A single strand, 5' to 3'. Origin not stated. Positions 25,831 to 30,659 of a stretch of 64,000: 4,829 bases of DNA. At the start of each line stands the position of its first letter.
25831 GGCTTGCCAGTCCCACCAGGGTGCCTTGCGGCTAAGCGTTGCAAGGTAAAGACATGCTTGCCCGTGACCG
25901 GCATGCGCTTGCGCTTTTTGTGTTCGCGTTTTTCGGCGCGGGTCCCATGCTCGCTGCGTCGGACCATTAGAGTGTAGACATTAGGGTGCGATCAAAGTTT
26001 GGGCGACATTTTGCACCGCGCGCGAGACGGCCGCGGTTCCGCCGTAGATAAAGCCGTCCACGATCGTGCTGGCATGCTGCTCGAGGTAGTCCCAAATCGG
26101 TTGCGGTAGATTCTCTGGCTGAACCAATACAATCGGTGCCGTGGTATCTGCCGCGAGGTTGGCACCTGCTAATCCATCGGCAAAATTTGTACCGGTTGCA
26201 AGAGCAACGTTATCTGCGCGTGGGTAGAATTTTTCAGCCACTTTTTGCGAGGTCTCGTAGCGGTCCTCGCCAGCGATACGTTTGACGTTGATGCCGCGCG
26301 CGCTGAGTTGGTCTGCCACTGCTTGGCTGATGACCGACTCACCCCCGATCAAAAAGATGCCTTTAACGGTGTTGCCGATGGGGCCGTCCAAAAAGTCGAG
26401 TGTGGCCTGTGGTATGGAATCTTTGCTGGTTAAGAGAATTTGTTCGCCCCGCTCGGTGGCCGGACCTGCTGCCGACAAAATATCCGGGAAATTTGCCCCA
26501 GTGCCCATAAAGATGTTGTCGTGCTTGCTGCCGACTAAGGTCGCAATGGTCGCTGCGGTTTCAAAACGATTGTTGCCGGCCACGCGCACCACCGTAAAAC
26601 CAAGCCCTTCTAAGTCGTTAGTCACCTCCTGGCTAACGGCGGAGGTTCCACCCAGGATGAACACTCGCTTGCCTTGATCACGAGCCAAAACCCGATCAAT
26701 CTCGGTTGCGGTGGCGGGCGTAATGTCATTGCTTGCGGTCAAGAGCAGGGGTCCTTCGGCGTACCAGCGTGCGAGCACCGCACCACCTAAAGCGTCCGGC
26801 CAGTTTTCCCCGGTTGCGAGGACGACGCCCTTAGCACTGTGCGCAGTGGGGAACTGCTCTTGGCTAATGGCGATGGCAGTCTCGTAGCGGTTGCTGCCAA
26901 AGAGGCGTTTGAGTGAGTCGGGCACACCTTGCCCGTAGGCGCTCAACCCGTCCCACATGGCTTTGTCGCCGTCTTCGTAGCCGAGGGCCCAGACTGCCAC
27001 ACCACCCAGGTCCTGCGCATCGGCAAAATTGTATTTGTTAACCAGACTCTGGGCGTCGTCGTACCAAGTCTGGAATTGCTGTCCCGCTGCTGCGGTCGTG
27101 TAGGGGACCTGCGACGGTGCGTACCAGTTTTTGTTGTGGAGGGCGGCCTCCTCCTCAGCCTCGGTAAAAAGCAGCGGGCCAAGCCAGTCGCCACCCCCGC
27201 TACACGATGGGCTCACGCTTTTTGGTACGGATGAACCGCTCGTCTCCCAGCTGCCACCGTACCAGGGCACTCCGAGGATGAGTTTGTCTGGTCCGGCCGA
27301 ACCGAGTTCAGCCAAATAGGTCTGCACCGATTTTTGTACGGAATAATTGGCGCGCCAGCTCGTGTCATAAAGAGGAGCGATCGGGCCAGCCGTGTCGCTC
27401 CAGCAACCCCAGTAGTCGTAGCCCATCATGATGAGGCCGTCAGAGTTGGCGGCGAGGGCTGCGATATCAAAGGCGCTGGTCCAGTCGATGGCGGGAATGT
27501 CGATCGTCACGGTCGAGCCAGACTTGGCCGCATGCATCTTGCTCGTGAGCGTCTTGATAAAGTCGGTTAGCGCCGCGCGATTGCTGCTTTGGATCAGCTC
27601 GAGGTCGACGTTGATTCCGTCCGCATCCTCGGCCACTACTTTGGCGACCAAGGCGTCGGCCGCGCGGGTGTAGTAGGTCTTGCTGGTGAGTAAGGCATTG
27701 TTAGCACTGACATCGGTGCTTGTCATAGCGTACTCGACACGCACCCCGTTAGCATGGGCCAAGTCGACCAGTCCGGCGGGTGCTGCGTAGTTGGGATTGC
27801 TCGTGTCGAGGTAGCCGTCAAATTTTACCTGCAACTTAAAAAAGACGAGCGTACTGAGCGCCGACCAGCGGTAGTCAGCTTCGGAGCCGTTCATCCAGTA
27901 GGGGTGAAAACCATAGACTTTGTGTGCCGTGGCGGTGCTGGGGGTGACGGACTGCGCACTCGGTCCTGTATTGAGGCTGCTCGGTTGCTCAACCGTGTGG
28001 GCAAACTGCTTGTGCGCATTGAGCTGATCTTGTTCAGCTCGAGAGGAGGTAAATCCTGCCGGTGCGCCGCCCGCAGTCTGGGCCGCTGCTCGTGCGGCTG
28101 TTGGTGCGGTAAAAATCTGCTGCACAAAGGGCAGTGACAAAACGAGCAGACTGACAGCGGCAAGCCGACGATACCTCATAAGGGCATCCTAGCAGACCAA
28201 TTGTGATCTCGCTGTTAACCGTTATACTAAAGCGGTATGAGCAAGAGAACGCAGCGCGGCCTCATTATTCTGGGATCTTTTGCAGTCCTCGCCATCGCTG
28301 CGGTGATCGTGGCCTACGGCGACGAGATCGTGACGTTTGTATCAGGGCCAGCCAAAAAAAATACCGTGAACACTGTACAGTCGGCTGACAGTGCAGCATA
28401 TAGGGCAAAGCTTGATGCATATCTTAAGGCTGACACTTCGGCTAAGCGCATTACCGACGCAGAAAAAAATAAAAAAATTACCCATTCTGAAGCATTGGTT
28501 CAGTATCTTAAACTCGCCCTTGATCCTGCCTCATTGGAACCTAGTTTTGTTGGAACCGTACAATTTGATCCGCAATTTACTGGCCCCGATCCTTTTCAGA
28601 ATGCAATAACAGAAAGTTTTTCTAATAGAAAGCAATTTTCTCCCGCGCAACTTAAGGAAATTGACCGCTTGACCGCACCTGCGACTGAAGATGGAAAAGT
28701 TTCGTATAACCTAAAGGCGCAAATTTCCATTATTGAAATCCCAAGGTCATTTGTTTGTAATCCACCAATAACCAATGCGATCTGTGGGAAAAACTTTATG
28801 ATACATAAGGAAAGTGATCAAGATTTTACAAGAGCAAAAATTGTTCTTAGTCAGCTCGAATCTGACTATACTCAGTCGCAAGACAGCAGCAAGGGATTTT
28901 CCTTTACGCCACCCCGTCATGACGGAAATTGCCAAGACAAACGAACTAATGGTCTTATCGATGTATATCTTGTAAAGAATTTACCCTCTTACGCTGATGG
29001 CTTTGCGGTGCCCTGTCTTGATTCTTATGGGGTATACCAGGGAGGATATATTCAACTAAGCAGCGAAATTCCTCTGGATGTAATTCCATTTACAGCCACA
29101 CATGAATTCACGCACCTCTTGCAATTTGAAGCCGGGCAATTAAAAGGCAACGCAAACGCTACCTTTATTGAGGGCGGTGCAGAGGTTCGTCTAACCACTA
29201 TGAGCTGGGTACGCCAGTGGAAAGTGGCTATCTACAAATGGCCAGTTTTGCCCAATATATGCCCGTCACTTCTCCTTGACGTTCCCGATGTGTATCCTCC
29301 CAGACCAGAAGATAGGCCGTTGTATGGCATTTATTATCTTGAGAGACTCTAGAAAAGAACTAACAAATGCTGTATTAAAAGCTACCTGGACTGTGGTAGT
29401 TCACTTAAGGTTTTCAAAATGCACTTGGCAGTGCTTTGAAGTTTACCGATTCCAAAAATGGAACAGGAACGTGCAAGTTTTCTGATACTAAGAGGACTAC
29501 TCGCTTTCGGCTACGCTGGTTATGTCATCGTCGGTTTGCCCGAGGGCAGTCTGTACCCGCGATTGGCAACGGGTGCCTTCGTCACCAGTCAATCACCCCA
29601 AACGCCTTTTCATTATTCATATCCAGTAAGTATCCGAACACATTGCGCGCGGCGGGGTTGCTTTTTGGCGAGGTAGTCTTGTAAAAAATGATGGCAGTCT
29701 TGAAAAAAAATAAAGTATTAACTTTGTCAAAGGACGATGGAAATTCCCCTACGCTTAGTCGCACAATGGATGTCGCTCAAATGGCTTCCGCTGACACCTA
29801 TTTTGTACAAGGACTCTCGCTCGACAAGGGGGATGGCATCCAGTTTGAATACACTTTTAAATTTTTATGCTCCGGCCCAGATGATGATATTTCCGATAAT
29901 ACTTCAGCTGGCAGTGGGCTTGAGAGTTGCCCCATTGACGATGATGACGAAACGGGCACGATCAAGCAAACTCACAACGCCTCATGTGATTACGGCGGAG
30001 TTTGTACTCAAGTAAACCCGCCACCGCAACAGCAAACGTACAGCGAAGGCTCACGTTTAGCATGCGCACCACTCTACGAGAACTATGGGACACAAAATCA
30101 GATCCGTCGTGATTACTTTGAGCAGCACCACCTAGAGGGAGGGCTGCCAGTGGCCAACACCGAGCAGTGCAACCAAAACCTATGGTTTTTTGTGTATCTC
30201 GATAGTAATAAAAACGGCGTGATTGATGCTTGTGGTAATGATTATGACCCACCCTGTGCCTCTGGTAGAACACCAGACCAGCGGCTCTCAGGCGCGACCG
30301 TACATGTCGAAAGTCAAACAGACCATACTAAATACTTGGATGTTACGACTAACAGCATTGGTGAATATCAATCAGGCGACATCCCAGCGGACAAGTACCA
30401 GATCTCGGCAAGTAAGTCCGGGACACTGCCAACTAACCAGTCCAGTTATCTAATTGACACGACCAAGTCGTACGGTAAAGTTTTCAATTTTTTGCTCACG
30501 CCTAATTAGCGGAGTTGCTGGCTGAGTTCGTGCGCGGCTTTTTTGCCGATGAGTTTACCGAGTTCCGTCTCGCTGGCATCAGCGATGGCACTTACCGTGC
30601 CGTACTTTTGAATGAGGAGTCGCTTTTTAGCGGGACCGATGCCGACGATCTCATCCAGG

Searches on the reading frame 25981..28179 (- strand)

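Call 99: search_protein_families(library=pfam, proteins=[window:25981-28179:-], max_evalue=0.001)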
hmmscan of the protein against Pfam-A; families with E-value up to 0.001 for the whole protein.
window:25981-28179:- (732 aa): 3 families
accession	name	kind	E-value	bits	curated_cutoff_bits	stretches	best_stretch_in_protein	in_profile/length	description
PF04122.17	CW_binding_2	-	1.7e-50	169.9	24.9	3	634-722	1-72/73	Cell wall binding domain 2 (CWB2)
PF00704.34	Glyco_hydro_18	-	3.5e-30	106.2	29.6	1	165-401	85-316/317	Glycosyl hydrolases family 18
PF18664.7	CdiA_C_tRNase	-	0.00077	20.2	26.5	0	117-213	11-107/116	CdiA C-terminal tRNase domain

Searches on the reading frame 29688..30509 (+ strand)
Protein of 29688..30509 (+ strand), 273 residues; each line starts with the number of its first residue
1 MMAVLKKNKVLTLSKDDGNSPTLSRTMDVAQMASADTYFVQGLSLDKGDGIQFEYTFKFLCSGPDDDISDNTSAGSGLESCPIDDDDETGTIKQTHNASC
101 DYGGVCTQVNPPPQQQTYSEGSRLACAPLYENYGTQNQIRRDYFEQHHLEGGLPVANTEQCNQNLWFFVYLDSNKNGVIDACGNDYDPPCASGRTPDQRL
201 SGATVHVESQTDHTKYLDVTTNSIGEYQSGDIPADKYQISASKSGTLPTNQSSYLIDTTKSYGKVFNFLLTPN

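Call 99: search_protein_families(library=pfam, proteins=[window:29688-30509:+], max_evalue=0.001)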
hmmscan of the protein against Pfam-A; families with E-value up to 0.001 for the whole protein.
window:29688-30509:+ (273 aa): 2 families
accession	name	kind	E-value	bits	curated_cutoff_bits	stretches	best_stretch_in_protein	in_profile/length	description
PF13620.12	CarboxypepD_reg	-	6.5e-07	30.1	32.3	1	198-257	12-70/82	Carboxypeptidase regulatory-like domain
PF22902.2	NOMO1-like_9th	-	5e-05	23.4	27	1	198-245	11-59/75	BOS complex subunit NOMO1-like, beta sandwich domain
